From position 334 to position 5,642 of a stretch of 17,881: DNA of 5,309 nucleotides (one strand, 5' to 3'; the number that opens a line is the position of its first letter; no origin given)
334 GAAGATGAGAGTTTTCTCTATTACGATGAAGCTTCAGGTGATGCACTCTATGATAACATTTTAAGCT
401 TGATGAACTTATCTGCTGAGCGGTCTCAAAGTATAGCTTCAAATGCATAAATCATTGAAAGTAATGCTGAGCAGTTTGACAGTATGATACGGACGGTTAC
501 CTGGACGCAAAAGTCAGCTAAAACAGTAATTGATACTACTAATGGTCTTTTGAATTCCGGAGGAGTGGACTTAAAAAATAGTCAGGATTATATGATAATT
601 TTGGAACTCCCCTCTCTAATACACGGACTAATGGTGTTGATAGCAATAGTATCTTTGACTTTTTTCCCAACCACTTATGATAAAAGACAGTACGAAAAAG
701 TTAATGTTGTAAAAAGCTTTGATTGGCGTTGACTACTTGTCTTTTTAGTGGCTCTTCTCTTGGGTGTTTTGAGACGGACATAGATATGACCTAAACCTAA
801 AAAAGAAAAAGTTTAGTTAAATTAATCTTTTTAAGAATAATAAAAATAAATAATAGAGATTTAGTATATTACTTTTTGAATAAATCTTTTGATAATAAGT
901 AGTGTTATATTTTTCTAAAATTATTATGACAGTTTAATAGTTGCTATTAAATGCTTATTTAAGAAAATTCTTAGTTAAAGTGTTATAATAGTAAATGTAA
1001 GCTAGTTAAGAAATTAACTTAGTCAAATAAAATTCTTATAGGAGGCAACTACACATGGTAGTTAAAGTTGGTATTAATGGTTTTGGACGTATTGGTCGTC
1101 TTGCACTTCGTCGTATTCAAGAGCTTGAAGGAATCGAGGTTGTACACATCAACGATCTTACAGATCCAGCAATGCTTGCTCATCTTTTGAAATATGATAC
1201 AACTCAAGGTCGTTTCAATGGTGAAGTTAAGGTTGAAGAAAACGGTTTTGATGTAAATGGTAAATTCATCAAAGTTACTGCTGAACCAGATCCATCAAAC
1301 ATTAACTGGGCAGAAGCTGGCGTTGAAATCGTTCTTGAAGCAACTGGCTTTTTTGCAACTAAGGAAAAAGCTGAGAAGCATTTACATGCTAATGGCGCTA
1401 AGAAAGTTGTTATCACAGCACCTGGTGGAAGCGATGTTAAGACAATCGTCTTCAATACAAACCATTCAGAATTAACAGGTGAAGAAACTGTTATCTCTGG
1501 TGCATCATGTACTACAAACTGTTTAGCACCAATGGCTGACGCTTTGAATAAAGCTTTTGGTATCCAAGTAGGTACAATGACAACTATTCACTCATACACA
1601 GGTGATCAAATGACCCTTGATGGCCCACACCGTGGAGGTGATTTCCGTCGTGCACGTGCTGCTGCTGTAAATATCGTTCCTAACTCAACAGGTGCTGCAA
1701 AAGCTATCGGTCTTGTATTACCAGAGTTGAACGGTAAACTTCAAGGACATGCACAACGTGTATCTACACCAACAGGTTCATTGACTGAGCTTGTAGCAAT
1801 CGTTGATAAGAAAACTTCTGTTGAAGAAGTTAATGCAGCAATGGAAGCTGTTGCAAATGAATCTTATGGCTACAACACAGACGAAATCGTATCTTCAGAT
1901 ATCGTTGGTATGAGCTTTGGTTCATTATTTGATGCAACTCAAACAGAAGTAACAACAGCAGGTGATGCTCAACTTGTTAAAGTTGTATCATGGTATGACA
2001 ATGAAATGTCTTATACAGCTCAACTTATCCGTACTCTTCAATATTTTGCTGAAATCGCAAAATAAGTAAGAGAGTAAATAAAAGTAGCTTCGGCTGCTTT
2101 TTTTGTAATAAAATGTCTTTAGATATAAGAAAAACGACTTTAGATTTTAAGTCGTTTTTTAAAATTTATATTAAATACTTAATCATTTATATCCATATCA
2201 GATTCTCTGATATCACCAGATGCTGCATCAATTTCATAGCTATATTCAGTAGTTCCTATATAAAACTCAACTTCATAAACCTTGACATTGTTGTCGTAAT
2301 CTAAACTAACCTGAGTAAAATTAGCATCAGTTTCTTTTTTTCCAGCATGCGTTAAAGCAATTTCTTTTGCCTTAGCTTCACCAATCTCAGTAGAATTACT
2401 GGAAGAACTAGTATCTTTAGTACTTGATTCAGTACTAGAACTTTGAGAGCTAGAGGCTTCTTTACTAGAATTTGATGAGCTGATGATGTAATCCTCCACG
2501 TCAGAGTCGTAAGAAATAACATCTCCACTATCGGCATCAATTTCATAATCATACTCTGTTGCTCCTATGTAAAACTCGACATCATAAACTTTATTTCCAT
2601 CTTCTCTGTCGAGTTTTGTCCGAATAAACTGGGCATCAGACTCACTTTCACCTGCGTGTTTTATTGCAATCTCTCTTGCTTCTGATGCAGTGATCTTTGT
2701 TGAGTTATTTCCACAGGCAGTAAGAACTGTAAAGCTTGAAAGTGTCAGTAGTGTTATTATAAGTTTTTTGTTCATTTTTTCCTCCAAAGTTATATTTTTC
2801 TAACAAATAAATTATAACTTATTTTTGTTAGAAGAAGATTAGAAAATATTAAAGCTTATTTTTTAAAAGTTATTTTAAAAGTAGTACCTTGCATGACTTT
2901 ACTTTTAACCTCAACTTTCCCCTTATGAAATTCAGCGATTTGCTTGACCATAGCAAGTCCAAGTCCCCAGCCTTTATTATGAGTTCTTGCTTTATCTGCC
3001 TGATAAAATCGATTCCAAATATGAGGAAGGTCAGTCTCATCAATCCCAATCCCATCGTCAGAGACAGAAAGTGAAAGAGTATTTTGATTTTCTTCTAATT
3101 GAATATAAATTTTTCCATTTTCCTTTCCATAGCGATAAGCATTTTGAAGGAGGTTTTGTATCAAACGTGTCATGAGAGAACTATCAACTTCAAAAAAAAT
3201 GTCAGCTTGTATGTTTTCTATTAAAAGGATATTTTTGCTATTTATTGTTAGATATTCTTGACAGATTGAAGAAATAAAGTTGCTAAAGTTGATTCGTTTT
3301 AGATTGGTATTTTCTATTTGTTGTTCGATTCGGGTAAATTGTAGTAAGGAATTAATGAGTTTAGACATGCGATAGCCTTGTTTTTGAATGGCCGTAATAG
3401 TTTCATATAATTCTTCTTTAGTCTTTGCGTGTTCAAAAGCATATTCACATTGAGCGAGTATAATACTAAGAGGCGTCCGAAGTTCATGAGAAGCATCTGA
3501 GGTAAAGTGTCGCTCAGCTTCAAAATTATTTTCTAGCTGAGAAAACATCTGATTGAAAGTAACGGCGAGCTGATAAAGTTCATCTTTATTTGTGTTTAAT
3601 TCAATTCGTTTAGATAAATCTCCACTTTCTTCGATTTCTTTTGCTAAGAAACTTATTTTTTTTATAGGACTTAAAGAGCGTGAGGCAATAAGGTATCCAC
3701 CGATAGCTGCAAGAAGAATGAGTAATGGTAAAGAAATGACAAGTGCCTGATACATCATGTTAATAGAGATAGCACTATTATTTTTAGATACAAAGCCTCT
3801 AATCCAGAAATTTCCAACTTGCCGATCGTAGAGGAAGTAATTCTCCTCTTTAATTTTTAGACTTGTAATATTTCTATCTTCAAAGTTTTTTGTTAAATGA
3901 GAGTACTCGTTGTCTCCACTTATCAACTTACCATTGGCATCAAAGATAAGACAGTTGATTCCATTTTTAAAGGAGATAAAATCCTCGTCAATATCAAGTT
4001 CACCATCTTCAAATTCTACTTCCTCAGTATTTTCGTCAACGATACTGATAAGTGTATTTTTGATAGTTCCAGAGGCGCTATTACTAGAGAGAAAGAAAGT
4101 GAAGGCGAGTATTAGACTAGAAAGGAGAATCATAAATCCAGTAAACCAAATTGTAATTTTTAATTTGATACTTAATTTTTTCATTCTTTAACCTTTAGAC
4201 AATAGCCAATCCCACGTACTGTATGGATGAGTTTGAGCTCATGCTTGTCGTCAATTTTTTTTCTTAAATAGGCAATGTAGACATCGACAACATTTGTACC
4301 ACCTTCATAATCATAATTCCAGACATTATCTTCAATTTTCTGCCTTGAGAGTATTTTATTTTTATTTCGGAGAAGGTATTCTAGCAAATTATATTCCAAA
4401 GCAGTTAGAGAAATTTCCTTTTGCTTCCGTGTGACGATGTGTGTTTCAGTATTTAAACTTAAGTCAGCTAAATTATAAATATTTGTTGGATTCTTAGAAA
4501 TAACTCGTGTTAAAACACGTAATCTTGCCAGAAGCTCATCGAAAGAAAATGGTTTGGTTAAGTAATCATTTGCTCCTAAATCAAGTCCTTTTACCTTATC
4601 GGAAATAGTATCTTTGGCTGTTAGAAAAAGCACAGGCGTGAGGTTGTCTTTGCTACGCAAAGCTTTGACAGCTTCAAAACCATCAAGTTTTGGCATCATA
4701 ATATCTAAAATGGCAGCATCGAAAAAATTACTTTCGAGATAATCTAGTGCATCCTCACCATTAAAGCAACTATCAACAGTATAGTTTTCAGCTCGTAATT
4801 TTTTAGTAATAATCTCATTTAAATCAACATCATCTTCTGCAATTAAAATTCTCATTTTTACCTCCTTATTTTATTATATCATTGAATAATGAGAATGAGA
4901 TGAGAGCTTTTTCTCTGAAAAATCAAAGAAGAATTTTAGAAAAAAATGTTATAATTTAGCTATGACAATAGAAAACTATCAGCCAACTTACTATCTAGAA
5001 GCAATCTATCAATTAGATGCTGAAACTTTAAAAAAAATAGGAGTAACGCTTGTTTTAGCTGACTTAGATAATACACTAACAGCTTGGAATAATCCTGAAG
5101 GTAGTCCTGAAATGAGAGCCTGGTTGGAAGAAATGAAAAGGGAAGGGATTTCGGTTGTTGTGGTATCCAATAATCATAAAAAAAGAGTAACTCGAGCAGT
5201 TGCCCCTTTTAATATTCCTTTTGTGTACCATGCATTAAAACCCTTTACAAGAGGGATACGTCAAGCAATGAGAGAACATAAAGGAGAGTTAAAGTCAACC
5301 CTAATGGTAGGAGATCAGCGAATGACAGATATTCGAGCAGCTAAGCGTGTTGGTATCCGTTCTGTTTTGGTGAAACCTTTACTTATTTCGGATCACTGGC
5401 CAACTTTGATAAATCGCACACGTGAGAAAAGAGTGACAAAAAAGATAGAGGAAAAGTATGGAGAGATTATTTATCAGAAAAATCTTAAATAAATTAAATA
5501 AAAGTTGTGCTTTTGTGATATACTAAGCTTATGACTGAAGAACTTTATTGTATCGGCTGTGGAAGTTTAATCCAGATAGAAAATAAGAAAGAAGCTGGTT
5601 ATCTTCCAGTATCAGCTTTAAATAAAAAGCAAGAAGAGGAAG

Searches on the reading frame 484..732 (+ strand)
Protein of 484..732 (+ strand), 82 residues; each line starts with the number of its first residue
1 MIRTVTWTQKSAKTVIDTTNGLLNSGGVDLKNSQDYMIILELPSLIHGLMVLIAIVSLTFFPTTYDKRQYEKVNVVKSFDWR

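Call 19: search_protein_families(library=pfam, proteins=[window:484-732:+], max_evalue=0.01)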
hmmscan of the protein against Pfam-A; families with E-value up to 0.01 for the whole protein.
window:484-732:+ (82 aa): 1 family
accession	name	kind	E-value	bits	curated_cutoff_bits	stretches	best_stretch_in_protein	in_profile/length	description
PF01333.25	Apocytochr_F_C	-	0.0086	16.6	30.4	1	33-76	71-114/118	Apocytochrome F, C-terminal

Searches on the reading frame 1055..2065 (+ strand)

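Call 19: search_protein_families(library=pfam, proteins=[window:1055-2065:+], max_evalue=0.01)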
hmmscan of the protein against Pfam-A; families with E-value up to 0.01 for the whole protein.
window:1055-2065:+ (336 aa): 2 families
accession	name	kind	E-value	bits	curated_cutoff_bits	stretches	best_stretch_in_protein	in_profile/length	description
PF02800.25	Gp_dh_C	-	7.6e-56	188.5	24.4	1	157-314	1-158/158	Glyceraldehyde 3-phosphate dehydrogenase, C-terminal domain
PF00044.30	Gp_dh_N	-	1.1e-37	128.7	31.7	1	3-103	1-101/101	Glyceraldehyde 3-phosphate dehydrogenase, NAD binding domain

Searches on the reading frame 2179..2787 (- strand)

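Call 19: search_protein_families(library=pfam, proteins=[window:2179-2787:-], max_evalue=0.01)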
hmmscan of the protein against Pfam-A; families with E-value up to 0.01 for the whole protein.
window:2179-2787:- (202 aa): 2 families
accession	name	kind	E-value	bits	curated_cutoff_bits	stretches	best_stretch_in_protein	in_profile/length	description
PF03413.25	PepSY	-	5.9e-18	65.4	24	2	31-93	1-59/60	Peptidase propeptide and YPEB domain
PF22596.2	Scabin-like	-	0.0064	16.8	27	0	35-88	26-79/130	Scabin-like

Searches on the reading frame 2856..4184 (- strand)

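Call 19: search_protein_families(library=pfam, proteins=[window:2856-4184:-], max_evalue=0.01)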
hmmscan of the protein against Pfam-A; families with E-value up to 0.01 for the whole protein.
window:2856-4184:- (442 aa): 7 families
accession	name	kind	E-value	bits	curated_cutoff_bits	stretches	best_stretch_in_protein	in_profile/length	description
PF02518.31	HATPase_c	-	7.7e-26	91.1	26.4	1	334-441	2-108/111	Histidine kinase-, DNA gyrase B-, and HSP90-like ATPase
PF00512.31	HisKA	-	1.7e-15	57.2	26.9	1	224-288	2-65/66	His Kinase A (phospho-acceptor) domain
PF00672.30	HAMP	-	8e-11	42.5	25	1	165-218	1-52/53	HAMP domain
PF13589.12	HATPase_c_3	-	5.1e-05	23.7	25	1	342-412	7-81/137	Histidine kinase-, DNA gyrase B-, and HSP90-like ATPase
PF13581.12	HATPase_c_2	-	0.0002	21.8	27.4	1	346-418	40-110/127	Histidine kinase-like ATPase domain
PF08855.15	DUF1825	-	0.0029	17.9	25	0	176-223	51-98/103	Domain of unknown function (DUF1825)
PF14501.12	HATPase_c_5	-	0.0034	17.7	22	1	339-429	7-91/102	GHKL domain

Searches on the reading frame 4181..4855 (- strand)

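Call 19: search_protein_families(library=pfam, proteins=[window:4181-4855:-], max_evalue=0.01)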
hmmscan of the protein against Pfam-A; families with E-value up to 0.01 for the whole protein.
window:4181-4855:- (224 aa): 2 families
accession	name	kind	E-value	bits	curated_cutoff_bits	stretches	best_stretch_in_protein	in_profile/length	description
PF00072.30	Response_reg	-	3.6e-30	104.8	30.2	1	3-112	1-110/111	Response regulator receiver domain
PF00486.34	Trans_reg_C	-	9.5e-28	96.5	26.2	1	146-220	2-77/77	Transcriptional regulatory protein, C terminal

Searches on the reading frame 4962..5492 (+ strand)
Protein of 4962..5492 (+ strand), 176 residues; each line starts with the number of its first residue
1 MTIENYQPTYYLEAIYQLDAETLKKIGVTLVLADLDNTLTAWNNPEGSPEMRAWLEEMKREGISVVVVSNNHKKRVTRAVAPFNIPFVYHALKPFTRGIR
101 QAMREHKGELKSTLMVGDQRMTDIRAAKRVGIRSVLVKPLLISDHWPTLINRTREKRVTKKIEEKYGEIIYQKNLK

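Call 19: search_protein_families(library=pfam, proteins=[window:4962-5492:+], max_evalue=0.01)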
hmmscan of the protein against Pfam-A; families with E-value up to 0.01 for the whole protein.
window:4962-5492:+ (176 aa): 5 families
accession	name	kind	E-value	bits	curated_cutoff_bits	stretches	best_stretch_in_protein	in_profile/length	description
PF13419.12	HAD_2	-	6.2e-12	46.4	23.8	1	43-137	76-178/178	Haloacid dehalogenase-like hydrolase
PF00702.32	Hydrolase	-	1.8e-11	45.2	26.4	1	12-131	63-191/191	haloacid dehalogenase-like hydrolase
PF13242.12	Hydrolase_like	-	4.2e-10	39.8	22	1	93-138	4-49/75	HAD-hyrolase-like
PF09419.16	PGP_phosphatase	-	1.3e-06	28.6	20.4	1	8-138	19-164/168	Mitochondrial PGP phosphatase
PF13344.12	Hydrolase_6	-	0.0061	17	27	1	32-78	2-46/101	Haloacid dehalogenase-like hydrolase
